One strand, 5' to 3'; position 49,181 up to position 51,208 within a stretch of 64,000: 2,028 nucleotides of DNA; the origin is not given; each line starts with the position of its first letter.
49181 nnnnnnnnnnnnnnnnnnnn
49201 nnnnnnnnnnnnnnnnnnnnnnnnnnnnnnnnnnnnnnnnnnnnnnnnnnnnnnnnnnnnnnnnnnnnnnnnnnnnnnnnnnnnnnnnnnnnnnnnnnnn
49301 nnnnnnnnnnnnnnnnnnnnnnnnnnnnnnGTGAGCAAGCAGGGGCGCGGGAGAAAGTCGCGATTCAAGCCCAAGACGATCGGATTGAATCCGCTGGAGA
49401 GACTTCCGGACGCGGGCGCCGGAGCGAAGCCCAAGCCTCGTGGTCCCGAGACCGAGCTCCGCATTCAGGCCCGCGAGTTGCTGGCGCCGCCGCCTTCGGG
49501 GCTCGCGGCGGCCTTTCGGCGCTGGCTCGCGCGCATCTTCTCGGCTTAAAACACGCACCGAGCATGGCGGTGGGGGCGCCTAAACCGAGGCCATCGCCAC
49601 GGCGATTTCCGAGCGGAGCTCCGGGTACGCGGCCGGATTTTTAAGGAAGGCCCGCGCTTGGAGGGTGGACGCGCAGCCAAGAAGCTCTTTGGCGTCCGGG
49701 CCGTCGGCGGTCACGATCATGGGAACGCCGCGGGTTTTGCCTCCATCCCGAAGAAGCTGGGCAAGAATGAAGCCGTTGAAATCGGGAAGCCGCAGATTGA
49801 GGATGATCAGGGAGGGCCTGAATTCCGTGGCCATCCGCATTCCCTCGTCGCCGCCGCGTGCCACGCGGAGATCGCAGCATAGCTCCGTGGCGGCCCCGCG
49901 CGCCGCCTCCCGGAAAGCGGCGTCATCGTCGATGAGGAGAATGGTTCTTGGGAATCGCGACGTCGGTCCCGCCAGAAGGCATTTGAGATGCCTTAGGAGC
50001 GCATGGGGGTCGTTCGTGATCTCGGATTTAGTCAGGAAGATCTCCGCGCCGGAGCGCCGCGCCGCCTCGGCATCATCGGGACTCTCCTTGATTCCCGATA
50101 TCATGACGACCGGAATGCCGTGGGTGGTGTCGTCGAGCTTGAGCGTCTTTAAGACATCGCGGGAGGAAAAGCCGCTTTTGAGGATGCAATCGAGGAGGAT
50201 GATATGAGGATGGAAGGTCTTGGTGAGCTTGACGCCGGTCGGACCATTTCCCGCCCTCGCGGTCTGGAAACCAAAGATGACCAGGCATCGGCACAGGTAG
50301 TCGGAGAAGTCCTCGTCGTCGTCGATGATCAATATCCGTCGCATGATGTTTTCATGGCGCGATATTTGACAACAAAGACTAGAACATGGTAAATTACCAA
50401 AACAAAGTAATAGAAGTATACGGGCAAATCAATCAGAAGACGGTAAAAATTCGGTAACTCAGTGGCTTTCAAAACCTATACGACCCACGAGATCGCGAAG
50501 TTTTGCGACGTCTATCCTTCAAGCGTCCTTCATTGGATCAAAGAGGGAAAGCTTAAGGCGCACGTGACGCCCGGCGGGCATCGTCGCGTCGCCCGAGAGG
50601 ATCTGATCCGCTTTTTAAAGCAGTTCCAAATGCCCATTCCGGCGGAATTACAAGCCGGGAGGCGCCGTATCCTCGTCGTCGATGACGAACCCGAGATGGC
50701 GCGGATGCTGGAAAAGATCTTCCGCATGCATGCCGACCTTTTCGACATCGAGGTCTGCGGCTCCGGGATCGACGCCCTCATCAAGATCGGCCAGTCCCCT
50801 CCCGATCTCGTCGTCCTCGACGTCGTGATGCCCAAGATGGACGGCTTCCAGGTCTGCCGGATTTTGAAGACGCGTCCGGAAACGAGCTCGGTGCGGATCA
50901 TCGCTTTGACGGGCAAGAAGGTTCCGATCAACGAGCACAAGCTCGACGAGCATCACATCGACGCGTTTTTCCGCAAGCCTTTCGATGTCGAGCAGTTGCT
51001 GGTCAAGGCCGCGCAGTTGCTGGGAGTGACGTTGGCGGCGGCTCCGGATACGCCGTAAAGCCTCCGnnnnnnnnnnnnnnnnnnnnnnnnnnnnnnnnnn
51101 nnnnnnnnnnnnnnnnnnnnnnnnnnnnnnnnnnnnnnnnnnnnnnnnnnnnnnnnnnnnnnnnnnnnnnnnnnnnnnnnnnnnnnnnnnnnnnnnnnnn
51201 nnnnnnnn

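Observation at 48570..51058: Orphan ParA with overlapping small basic ORF next to a REC-pseudoREC protein and a divergent HTH-REC regulator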

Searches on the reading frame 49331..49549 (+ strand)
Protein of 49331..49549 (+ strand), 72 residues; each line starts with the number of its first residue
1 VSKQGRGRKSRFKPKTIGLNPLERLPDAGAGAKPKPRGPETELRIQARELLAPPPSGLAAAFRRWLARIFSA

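Call 3: search_protein_families(library=pfam, proteins=[window:49331-49549:+], max_evalue=0.01)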
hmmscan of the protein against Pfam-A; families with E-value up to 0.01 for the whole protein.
window:49331-49549:+ (72 aa): 0 families

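Call 8: find_homologous_proteins(query=window:49331-49546:+, max_evalue=0.01)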
Query window:49331-49546:+ (72 aa): 2 proteins with E <= 0.01 among 2 candidates.
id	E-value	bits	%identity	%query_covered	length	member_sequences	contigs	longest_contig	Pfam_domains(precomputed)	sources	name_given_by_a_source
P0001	3.7e-35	137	92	100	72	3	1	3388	-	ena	-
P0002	4.9e-33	130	89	100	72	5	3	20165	-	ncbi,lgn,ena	-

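Call 20: find_encoding_contigs(protein=P0002, flank=8000, max_places=6)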
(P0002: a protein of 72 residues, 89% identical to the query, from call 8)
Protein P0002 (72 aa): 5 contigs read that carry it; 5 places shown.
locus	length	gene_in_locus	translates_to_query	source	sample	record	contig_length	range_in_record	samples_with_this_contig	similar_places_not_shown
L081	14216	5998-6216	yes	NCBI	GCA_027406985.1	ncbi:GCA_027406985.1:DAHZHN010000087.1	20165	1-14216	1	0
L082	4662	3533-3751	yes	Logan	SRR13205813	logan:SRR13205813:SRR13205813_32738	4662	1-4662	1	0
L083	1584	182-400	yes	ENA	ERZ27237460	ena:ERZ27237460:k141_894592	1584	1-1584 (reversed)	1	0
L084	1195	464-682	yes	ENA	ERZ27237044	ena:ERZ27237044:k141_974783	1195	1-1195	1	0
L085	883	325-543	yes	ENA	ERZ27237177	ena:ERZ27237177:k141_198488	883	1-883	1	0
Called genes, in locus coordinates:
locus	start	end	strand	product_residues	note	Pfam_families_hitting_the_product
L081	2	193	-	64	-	?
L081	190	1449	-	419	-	PF01458:SUFBD_core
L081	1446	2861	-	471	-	PF19295:SufBD_N, PF01458:SUFBD_core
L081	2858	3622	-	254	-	PF00005:ABC_tran, PF02463:SMC_N (faint)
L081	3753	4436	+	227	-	PF00160:Pro_isomerase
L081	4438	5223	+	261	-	PF03767:Acid_phosphat_B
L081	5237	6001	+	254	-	PF00142:Fer4_NifH (weak), PF01656:CbiA, PF02374:ArsA_ATPase (weak), PF06564:CBP_BcsQ, PF09140:MipZ (weak), PF10609:ParA, PF13614:AAA_31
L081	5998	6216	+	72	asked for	-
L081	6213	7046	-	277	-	PF00072:Response_reg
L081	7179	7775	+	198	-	PF12728:HTH_17, PF00072:Response_reg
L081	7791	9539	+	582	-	PF02776:TPP_enzyme_N, PF00205:TPP_enzyme_M, PF02775:TPP_enzyme_C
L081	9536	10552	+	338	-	PF08100:Dimerisation, PF00891:Methyltransf_2, PF13489:Methyltransf_23, PF05175:MTS, PF08241:Methyltransf_11, PF08242:Methyltransf_12, PF13649:Methyltransf_25, PF13847:Methyltransf_31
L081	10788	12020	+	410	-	PF00496:SBP_bac_5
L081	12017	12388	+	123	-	PF07883:Cupin_2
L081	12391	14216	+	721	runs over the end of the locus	PF02743:dCache_1, PF00672:HAMP, PF00512:HisKA, PF02518:HATPase_c, PF00072:Response_reg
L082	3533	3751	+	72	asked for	-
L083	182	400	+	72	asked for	-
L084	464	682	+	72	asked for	-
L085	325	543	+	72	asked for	-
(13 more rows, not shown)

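Call 23: search_protein_families(library=ncbifam, proteins=[window:49331-49546:+], max_evalue=0.1)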
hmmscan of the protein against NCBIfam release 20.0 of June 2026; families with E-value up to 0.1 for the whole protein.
window:49331-49546:+ (72 aa): 0 families

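Call 24: search_protein_representatives(alignment_id=A2)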
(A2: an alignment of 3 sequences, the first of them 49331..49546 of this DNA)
Query: 3 sequences, 72 profile positions. Proteins with E-value up to 0.001 (for the whole library): 4; up to 1e-10: 1; up to 1e-30: 1. The best 4 are listed.
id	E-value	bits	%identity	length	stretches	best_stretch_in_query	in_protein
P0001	7.1e-45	167.2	-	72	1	1-72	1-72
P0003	3.7e-05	40.0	-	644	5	17-52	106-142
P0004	2.5e-04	37.4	-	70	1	8-72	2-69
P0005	3.4e-04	36.9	-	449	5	12-35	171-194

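Call 26: find_encoding_contigs(protein=P0004, flank=8000, max_places=6)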
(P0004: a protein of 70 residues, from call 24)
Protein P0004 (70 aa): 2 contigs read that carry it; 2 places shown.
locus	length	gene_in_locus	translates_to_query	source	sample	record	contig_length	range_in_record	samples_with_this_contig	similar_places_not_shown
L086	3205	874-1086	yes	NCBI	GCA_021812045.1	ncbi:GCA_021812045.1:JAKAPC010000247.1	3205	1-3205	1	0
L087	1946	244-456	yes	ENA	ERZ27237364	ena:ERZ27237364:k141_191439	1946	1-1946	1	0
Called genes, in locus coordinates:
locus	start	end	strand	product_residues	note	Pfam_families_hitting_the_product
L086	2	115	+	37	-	?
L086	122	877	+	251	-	PF00142:Fer4_NifH (weak), PF01656:CbiA, PF02374:ArsA_ATPase (faint), PF06564:CBP_BcsQ, PF09140:MipZ (weak), PF10609:ParA (weak), PF13614:AAA_31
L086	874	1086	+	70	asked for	-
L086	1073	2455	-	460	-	PF03415:Peptidase_C11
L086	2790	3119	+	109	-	PF00072:Response_reg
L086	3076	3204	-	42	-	?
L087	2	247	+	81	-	?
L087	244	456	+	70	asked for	-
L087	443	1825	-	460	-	PF03415:Peptidase_C11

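Call 28: find_related_loci(query=A3, collection=metagenome_contigs, flank=5000)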
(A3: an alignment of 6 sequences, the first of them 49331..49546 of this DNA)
Query A3 (72 aa) in metagenome_contigs; peptide patterns used: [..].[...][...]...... (x = any residue, [..] = any of these).
81 stretches matched a pattern, but none encodes a relative of the query by tblastn (E <= 1e-3).

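Call 35: predict_structure(alignment_id=A2)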
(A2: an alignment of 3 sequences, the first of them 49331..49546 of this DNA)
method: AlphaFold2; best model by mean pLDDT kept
length: 72 residues; sequences in the alignment: 3
mean_pLDDT: 64.3   pTM: 0.23
mean pLDDT of the five models: 64.3, 62.9, 62.8, 62.0, 59.9
residues with pLDDT >= 90: 3; 70-90: 12; 50-70: 55; < 50: 2
segments of 3 or more residues with pLDDT < 50: none
pLDDT, mean of each block of 10 residues (from residue 1): 62 62 55 54 61 66 89 68
secondary structure, 60 per line:
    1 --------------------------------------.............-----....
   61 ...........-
elements in order: H39-51 H57-71

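Call 54: find_homologous_proteins(query=A5, max_evalue=0.01)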
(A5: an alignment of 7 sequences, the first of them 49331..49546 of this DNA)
Query A5 (7 sequences) (72 aa, profile of the alignment): 10 proteins with E <= 0.01 among 354 candidates.
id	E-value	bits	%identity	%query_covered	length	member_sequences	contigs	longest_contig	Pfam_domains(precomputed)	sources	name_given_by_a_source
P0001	1.9e-29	119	92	100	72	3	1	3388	-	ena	-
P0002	3.7e-28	115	89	100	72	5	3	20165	-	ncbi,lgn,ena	-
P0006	2.8e-23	99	25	76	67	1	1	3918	-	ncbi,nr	ncbi:MAG: hypothetical protein HY399_02370 [Elusimicrobia bacterium]|nr:hypothetical protein [Elusim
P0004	1.5e-20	91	44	67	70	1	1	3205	-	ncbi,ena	-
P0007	2.7e-16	77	35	51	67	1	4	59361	-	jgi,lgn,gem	-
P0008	1.1e-13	69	38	79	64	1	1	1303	-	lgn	-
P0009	3.6e-10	57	28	78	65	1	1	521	-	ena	-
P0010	1.7e-9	55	40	51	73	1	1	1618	-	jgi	jgi:hypothetical protein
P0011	1.2e-5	43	-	-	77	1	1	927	-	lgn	-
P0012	1.4e-5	43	70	14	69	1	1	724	-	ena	-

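Call 56: find_encoding_contigs(protein=P0008, flank=3000, max_places=3)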
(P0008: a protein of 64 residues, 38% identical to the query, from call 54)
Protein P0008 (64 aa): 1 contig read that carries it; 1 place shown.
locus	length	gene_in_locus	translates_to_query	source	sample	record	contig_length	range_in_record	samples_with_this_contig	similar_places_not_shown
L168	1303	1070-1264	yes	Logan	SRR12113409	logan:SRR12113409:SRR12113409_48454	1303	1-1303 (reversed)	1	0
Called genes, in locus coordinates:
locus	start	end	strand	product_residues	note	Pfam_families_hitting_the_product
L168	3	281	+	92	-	?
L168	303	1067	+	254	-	PF00142:Fer4_NifH, PF01656:CbiA, PF02374:ArsA_ATPase (weak), PF06564:CBP_BcsQ, PF07015:VirC1 (faint), PF09140:MipZ (weak), PF10609:ParA, PF13614:AAA_31, +1 more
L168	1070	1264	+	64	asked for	-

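Call 57: find_encoding_contigs(protein=P0010, flank=3000, max_places=3)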
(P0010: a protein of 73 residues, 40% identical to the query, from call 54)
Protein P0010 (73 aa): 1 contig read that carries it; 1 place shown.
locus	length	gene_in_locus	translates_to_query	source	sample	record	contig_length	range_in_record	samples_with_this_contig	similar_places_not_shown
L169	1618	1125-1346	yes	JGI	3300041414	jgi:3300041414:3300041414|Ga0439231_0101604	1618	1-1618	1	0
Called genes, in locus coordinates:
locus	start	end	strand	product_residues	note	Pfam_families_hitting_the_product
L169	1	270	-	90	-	?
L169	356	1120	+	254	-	PF00142:Fer4_NifH (weak), PF01656:CbiA, PF02374:ArsA_ATPase (weak), PF06564:CBP_BcsQ, PF09140:MipZ (weak), PF10609:ParA, PF13614:AAA_31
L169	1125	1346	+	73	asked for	-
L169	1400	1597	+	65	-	-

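Call 58: find_encoding_contigs(protein=P0011, flank=3000, max_places=3)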
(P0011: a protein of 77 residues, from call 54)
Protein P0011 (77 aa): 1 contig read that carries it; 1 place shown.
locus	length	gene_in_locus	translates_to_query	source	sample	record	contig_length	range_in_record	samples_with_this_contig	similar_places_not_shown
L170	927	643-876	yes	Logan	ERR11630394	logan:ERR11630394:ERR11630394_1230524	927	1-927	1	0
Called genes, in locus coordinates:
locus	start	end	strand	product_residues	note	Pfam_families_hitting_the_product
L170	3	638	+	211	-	?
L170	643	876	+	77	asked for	-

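Call 59: find_encoding_contigs(protein=P0012, flank=3000, max_places=3)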
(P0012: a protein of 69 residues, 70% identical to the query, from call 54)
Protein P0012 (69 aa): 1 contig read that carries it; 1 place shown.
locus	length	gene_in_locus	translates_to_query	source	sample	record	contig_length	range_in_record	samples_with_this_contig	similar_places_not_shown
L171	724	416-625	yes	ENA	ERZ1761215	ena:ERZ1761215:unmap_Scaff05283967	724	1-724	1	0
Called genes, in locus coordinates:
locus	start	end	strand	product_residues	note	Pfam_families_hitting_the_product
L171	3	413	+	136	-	?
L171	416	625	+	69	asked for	-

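Call 76: predict_structure(alignment_id=A8)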
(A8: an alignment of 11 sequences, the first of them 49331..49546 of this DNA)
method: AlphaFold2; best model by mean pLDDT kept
length: 72 residues; sequences in the alignment: 11
mean_pLDDT: 64.3   pTM: 0.24
mean pLDDT of the five models: 64.3, 63.6, 63.2, 63.1, 62.8
residues with pLDDT >= 90: 2; 70-90: 13; 50-70: 56; < 50: 1
segments of 3 or more residues with pLDDT < 50: none
pLDDT, mean of each block of 10 residues (from residue 1): 55 62 61 58 59 69 88 61
secondary structure, 60 per line:
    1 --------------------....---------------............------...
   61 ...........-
elements in order: H21-24 H40-51 H58-71

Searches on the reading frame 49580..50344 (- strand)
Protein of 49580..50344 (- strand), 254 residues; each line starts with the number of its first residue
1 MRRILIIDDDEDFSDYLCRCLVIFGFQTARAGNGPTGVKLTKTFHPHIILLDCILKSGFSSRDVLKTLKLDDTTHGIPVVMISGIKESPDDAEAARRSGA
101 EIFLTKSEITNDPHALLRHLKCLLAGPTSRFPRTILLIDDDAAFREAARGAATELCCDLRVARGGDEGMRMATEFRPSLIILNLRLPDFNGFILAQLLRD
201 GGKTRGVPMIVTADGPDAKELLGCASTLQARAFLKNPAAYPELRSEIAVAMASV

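Call 3: search_protein_families(library=pfam, proteins=[window:49580-50344:-], max_evalue=0.01)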
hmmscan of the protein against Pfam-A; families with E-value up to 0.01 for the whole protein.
window:49580-50344:- (254 aa): 1 family
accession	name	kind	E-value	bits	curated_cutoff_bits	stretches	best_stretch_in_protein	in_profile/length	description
PF00072.30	Response_reg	-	8.4e-24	84.3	30.2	2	4-108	1-101/111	Response regulator receiver domain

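Call 87: search_protein_families(library=ncbifam, proteins=[window:49580-50344:-], max_evalue=0.00001)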
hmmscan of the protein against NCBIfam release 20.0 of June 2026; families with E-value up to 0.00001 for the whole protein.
window:49580-50344:- (254 aa): 40 families (the best 25 are shown)
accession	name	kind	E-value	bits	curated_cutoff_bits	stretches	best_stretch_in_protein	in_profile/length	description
TIGR02154.1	PhoB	equivalog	2.1e-19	69.8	296.2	2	2-107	3-106/226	phosphate regulon transcriptional regulator PhoB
NF045717.1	DVU0259_DivK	exception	6.2e-18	65.1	160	1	2-88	3-88/117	DVU0259 family response regulator domain-containing protein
NF007135.0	PRK09581.1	equivalog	2.2e-17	63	474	1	3-107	4-106/457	PleD family two-component system response regulator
NF040689.1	MtrAB_MtrA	equivalog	3.1e-16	59.4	300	1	4-107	1-99/219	MtrAB system response regulator MtrA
NF007935.0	PRK10651.1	equivalog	2e-15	56.6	250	2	132-205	6-82/216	two-component system response regulator NarL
NF007969.0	PRK10693.1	equivalog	2.4e-15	56.4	329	2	133-211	8-86/337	two-component system response regulator RssB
NF007546.0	PRK10161.1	equivalog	8.9e-15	54.9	471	1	2-107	3-106/229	phosphate response regulator transcription factor PhoB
NF051870.1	NAssimRespRegNtrX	equivalog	1.2e-14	54.1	600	1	2-106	2-104/452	nitrogen assimilation response regulator NtrX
NF041733.1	resp_reg_CseB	equivalog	1.5e-14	53.9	350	1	134-213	2-78/228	two-component system response regulator CseB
NF045505.1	RR_RssB_Pseudo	equivalog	1.9e-14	53.5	700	1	3-107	7-107/394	two-component system response regulator RssB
TIGR01387.1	cztR_silR_copR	subfamily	7.4e-14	51.9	279.2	1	4-106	1-99/218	heavy metal response regulator transcription factor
NF007346.1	PRK09836.1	equivalog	2e-13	50.7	420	1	3-85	2-81/227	copper/silver response regulator transcription factor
NF045991.1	RespRegCtrARhodob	equivalog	5.4e-13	49.2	350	0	3-107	2-102/224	response regulator transcription factor CtrA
NF033791.1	ActR_PrrA_rreg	equivalog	5.8e-13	49.2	250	0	3-112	3-108/173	ActR/PrrA/RegA family redox response regulator transcription factor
NF007005.1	PRK09468.1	equivalog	7.7e-13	48.4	331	0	2-124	4-119/237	osmolarity response regulator transcription factor OmpR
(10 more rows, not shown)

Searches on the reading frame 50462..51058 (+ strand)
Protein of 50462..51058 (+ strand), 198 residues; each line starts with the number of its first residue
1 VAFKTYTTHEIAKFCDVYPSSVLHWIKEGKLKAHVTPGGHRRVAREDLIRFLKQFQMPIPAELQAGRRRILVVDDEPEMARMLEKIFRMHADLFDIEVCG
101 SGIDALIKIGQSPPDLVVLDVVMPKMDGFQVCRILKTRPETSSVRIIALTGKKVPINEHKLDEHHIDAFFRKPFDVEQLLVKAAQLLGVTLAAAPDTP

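Call 3: search_protein_families(library=pfam, proteins=[window:50462-51058:+], max_evalue=0.01)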
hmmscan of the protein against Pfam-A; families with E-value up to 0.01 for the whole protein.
window:50462-51058:+ (198 aa): 3 families
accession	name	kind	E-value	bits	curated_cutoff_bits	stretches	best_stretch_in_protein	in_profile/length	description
PF00072.30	Response_reg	-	8e-22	78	30.2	1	70-181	1-108/111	Response regulator receiver domain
PF12728.13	HTH_17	-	2.7e-10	40.8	27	1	6-54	2-49/51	Helix-turn-helix domain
PF00376.29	MerR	-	5.6e-06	26.5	28.2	1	8-42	2-37/38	MerR family regulatory protein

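Call 87: search_protein_families(library=ncbifam, proteins=[window:50462-51058:+], max_evalue=0.00001)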
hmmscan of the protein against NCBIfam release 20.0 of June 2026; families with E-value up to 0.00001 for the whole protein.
window:50462-51058:+ (198 aa): 73 families (the best 25 are shown)
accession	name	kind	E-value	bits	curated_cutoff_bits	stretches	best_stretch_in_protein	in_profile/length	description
NF007135.0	PRK09581.1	equivalog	1.1e-19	70.6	474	1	69-183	4-116/457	PleD family two-component system response regulator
TIGR02154.1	PhoB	equivalog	1.8e-17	63.4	296.2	1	68-184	3-117/226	phosphate regulon transcriptional regulator PhoB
NF040689.1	MtrAB_MtrA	equivalog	4.7e-17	62.1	300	1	70-182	1-108/219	MtrAB system response regulator MtrA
NF045944.1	ResRegRpaBCyano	equivalog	7e-17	61.6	330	1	71-182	1-107/229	response regulator transcription factor RpaB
TIGR02875.1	spore_0_A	equivalog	1.7e-16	60.3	200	1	69-191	4-126/262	sporulation transcription factor Spo0A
NF040534.1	resp_reg_YycF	equivalog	3.6e-15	55.8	340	1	68-182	1-110/231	response regulator YycF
NF008296.0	PRK11083.1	equivalog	4.5e-15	55.7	273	1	68-180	4-111/228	two-component system response regulator CreB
NF053854.1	RespRegPhoBBctds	equivalog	1.4e-14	54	270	1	70-187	1-115/225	two-component system response regulator PhoB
NF008318.0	PRK11107.1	equivalog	2.6e-13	49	890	1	60-179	660-777/920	two-component sensor histidine kinase BarA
NF045717.1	DVU0259_DivK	exception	4.2e-13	49.5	160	1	68-185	3-114/117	DVU0259 family response regulator domain-containing protein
NF047465.1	hybrid_HK_LvrA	exception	4.3e-13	48.2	1200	1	65-185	465-582/819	hybrid histidine kinase/response regulator LvrA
NF001965.0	PRK00742.1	subfamily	2.3e-12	46.8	293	1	69-162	5-98/357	chemotaxis-specific protein-glutamate methyltransferase CheB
NF053512.1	nitric_RR_NosR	exception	4.1e-12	45.8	400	1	70-182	1-110/422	response regulator c-di-GMP phosphodiesterase, NosR family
NF008469.0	PRK11361.1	equivalog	4.3e-12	45.5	714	1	67-181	4-116/461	acetoacetate metabolism transcriptional regulator AtoC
NF033117.2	vanR_ACDEGLN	exception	4.7e-12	46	350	1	70-180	1-106/226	VanR-ABDEGLN family response regulator transcription factor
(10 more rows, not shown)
